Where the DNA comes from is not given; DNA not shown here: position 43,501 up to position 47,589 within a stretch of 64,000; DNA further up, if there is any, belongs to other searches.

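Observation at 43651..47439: Giant membrane-anchored coiled coil ending in a SAM-methyltransferase, directly upstream of wzt/wzm: candidate oversized, inverted WbdD-like ruler/terminator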

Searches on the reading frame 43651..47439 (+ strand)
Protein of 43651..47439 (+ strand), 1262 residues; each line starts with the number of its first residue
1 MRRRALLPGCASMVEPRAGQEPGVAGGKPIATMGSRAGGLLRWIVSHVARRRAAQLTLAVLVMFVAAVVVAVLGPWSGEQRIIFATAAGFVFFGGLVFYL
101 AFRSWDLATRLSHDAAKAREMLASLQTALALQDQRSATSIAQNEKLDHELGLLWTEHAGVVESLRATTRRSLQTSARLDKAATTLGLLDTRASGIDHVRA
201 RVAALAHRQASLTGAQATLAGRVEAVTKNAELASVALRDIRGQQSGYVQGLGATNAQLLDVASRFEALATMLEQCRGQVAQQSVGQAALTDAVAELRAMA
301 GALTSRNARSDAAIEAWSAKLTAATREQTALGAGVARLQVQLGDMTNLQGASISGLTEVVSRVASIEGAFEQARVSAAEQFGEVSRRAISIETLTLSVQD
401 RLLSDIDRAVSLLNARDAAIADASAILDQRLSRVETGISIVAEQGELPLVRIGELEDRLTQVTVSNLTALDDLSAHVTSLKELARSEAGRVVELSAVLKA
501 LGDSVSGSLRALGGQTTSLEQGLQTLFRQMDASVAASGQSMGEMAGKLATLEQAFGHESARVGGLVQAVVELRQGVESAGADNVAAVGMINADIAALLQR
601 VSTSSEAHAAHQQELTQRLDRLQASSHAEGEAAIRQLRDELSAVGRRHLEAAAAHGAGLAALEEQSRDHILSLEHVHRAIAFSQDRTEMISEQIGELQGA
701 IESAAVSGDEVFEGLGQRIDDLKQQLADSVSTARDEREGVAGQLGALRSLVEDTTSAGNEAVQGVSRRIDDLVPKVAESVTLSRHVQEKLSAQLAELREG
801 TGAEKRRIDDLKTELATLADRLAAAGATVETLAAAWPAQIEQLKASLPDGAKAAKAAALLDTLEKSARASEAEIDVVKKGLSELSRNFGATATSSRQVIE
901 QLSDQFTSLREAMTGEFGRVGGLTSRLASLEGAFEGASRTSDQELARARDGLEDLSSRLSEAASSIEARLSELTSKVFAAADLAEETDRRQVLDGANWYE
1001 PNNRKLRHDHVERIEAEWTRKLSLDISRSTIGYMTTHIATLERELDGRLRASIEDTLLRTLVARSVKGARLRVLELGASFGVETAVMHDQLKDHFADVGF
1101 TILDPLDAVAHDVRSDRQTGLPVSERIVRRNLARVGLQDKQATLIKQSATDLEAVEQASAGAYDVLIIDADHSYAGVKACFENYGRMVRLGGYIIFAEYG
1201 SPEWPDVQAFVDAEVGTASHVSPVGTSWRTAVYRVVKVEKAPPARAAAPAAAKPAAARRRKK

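Call 3: search_protein_families(library=pfam, proteins=[window:43651-47436:+], max_evalue=1)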
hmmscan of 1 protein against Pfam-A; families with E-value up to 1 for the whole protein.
window:43651-47436:+ (1262 aa): 18 families
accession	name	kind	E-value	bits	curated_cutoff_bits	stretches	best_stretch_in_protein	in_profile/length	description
PF13578.12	Methyltransf_24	-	7.3e-09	36.9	26.3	1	1074-1196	1-102/105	Methyltransferase domain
PF04513.17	Baculo_PEP_C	-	3.7e-05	24.2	38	1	478-618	2-130/140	Baculovirus polyhedron envelope protein, PEP, C terminus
PF15905.10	HMMR_N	-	6e-05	23.1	30.1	2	308-346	98-136/330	Hyaluronan mediated motility receptor N-terminal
PF06810.17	Phage_scaffold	-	0.0014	19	35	1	789-912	15-144/170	Phage capsid assembly scaffolding protein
PF05711.17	TylF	-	0.0014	18.3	23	1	1108-1201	141-231/264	Macrocin-O-methyltransferase (TylF)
PF07889.17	DUF1664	-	0.0018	18.8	34.6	0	597-646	46-94/124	Protein of unknown function (DUF1664)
PF09304.16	Cortex-I_coil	-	0.0024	18.5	60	1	923-977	14-67/107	Cortexillin coiled-coil region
PF14712.11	Snapin_Pallidin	-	0.0037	18.1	29.6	0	313-367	14-68/89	Snapin/Pallidin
PF25014.1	NET2A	-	0.0063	16.8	33.1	0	684-821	50-182/235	NET2A-like domain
PF06160.17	EzrA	-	0.012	14.4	39.6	1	849-966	92-210/557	Septation ring formation regulator, EzrA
PF04989.18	RMNT_CmcI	-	0.018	15.2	23.2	1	1130-1197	75-146/206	Rhamnosyl O-methyltransferase/CmcI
PF03999.17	MAP65_ASE1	-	0.032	13.4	26.9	1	672-825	105-245/477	Microtubule associated protein (MAP65/ASE1 family)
PF05791.16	Bacillus_HBL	-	0.064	13.5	29.1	0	896-967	104-175/177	Bacillus haemolytic enterotoxin (HBL)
PF06825.17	HSBP1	-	0.071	13.4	28.6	0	715-733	32-50/51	Heat shock factor binding protein 1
PF04508.17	Pox_A_type_inc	-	0.08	13.3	21.4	0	803-816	5-18/23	Viral A-type inclusion protein repeat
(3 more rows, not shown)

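Call 4: search_protein_families(library=ncbifam, proteins=[window:43651-47436:+], max_evalue=1)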
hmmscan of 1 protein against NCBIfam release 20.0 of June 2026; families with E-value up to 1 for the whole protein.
window:43651-47436:+ (1262 aa): 7 families
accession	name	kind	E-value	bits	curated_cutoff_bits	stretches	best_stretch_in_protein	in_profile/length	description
TIGR02169.1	SMC_prok_A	equivalog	1.7e-11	42.6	729.4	4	671-934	273-542/1165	chromosome segregation protein SMC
TIGR02168.1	SMC_prok_B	equivalog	2e-11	42.4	567.35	2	117-761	271-908/1181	chromosome segregation protein SMC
NF002572.0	PRK02224.1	equivalog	3.4e-06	25.6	1087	2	724-986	216-451/888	DNA double-strand break repair ATPase Rad50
NF041035.1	Rad50_Halo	equivalog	0.0015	17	1000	2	131-353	189-411/883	DNA double-strand break repair ATPase Rad50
NF047388.1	SA1320_fam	subfamily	0.014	13.8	230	1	390-911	209-574/644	SA1320 family protein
NF045780.1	TrlF_fam_ATP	equivalog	0.038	12.7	350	1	787-1032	500-741/944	TrlF family AAA-like ATPase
NF033885.1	conj_TraP_IncI1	equivalog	0.066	12.9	135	1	769-842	77-150/217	conjugal transfer protein TraP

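Call 8: find_encoding_contigs(protein=window:43651-47439:+, flank=10000, max_places=4)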
Protein window:43651-47439:+ (1262 aa): no gene with exactly this product is on record in the collection.

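Call 9: find_homologous_proteins(query=window:43651-47436:+, max_evalue=0.00001)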
Query window:43651-47436:+ (1262 aa): 2 proteins with E <= 0.00001 among 8000 candidates.
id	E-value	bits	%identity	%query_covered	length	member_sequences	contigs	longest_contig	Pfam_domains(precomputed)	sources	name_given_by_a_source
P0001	0.0e+0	2534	100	97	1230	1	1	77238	PF13578.13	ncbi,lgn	-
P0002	1.2e-248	847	44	63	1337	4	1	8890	PF05711.18,PF13578.13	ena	-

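Call 10: find_encoding_contigs(protein=P0001, flank=10000, max_places=3)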
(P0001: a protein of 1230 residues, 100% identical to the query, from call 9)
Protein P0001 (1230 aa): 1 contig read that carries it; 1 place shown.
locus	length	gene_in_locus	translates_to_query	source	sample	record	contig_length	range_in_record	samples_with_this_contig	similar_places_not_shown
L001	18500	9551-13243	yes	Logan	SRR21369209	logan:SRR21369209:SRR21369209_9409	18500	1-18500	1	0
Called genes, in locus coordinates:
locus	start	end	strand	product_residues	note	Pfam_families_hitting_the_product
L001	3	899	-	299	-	?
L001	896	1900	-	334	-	PF04321:RmlD_sub_bind, PF01073:3Beta_HSD (weak), PF01370:Epimerase, PF02719:Polysacc_synt_2 (faint), PF16363:GDP_Man_Dehyd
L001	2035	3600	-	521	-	PF00534:Glycos_transf_1, PF13692:Glyco_trans_1_4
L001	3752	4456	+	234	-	PF00132:Hexapep (faint)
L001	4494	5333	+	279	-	PF13578:Methyltransf_24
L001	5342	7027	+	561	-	-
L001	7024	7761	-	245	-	PF05050:Methyltransf_21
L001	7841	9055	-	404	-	PF20706:GT4-conflict, PF00534:Glycos_transf_1, PF13692:Glyco_trans_1_4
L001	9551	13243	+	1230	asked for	PF13578:Methyltransf_24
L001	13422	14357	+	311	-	PF00005:ABC_tran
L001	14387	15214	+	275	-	PF01061:ABC2_membrane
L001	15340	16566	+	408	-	PF04932:Wzy_C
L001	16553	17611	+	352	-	PF01757:Acyl_transf_3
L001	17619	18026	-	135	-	PF04138:GtrA_DPMS_TM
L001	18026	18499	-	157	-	?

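Call 11: find_encoding_contigs(protein=P0002, flank=10000, max_places=4)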
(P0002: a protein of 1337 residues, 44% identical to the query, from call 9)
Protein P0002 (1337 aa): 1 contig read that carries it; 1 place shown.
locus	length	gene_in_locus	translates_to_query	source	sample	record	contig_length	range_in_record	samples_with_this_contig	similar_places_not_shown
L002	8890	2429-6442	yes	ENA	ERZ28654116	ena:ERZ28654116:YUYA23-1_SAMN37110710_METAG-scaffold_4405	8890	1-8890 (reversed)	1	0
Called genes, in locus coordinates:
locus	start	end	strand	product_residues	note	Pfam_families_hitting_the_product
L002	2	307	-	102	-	?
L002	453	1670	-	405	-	PF20706:GT4-conflict, PF00534:Glycos_transf_1, PF13692:Glyco_trans_1_4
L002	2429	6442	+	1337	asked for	PF05711:TylF (weak), PF13578:Methyltransf_24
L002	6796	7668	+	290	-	PF00005:ABC_tran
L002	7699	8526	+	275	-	PF01061:ABC2_membrane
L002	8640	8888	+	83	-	?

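Call 41: list_cluster_members(proteins=[P0001, P0002, P0004, P0009, P0014, P0013, P0021, P0036, P0053, P0102])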
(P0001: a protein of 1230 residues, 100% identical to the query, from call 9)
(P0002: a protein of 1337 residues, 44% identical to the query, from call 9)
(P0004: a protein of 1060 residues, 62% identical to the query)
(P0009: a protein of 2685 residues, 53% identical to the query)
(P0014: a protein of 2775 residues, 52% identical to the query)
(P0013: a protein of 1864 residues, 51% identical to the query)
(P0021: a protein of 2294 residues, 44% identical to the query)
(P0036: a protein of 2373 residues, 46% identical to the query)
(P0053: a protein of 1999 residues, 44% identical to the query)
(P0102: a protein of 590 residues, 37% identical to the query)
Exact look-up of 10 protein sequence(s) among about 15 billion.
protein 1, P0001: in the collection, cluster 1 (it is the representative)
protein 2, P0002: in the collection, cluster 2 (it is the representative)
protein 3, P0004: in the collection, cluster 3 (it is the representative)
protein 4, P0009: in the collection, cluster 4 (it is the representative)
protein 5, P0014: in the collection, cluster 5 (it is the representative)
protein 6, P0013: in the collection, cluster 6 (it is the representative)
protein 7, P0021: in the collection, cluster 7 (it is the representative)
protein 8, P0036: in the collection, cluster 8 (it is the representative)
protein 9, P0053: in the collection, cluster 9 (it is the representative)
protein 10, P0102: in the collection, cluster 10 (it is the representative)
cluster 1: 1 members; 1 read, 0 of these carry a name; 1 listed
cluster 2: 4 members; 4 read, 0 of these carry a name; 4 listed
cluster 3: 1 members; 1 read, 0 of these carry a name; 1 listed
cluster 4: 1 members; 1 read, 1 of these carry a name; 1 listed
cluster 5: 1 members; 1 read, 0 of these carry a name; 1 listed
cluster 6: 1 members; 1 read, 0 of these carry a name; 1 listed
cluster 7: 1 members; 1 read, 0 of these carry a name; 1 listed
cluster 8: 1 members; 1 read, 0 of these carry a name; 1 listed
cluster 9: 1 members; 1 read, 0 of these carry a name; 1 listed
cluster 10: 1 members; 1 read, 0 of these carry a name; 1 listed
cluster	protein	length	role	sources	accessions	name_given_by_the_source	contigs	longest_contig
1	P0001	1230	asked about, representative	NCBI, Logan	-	-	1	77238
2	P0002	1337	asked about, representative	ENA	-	-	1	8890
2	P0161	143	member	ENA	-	-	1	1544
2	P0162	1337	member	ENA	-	-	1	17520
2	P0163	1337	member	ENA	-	-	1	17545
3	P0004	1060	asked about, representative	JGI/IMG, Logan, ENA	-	-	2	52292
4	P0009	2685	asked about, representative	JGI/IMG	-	FkbM family methyltransferase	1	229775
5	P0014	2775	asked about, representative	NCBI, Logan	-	-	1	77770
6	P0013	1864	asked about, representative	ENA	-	-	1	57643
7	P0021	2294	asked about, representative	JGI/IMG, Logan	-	-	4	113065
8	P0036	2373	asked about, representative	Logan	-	-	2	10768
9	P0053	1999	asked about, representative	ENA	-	-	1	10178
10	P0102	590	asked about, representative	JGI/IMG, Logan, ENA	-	-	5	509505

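Call 66: predict_structure(alignment_id=A3)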
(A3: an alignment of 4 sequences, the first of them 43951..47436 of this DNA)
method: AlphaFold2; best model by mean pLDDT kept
length: 1162 residues; sequences in the alignment: 4
mean_pLDDT: 50.5   pTM: 0.29
mean pLDDT of the five models: 50.5, 48.5, 43.6, 42.1, 41.6
residues with pLDDT >= 90: 0; 70-90: 31; 50-70: 574; < 50: 557
segments of 3 or more residues with pLDDT < 50: 1-5, 57-59, 62-66, 68-90, 144-152, 206-209, 273-278, 280-285, 287-290, 295-297, 344-349, 363-371, 373-375, 378-381, 383-417, 430-443, 480-490, 501-567, 570-573, 604-609, 654-663, 690-705, 748-751, 789-794, 813-818, 820-846, 851-853, 855-857, 862-865, 873-875, 877-897, 917-941, 943-1021, 1023-1025, 1030-1037, 1039-1063, 1124-1132, 1134-1162
pLDDT, mean of each block of 10 residues (from residue 1): 50 62 64 61 64 55 47 39 46 57 68 68 64 59 48 57 63 67 70 70 51 64 71 69 68 63 56 48 46 50 62 65 65 60 46 54 49 48 46 40 38 47 53 39 49 54 58 55 46 53 45 44 36 39 42 42 46 50 55 56 48 57 57 54 53 44 50 55 51 41 48 52 51 55 52 54 56 55 52 46 57 46 47 42 47 48 51 47 34 42 59 54 36 43 45 40 30 30 32 33 31 44 47 44 39 44 53 58 54 55 58 55 41 43 31 29 31
secondary structure, 60 per line:
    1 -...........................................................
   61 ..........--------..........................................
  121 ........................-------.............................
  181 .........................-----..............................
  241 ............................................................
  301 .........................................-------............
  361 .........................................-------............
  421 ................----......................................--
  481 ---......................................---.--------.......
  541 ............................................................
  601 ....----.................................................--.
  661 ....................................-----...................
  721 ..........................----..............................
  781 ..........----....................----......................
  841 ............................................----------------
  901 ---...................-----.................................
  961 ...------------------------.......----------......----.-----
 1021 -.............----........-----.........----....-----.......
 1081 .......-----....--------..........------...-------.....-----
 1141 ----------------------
elements in order (helices of 4 or more, strands of 3 or more residues): H2-70 H79-144 H152-205 H211-341 H349-401 H409-436 H441-478 H484-521 H534-604 H609-657 H660-696 H702-746 H751-790 H795-814 H819-884 H904-922 H928-963 H988-994 H1005-1010 H1023-1034 H1039-1046 H1052-1060 E1065-1068 H1074-1087 E1093-1096 H1105-1114 E1121-1123 E1131-1135
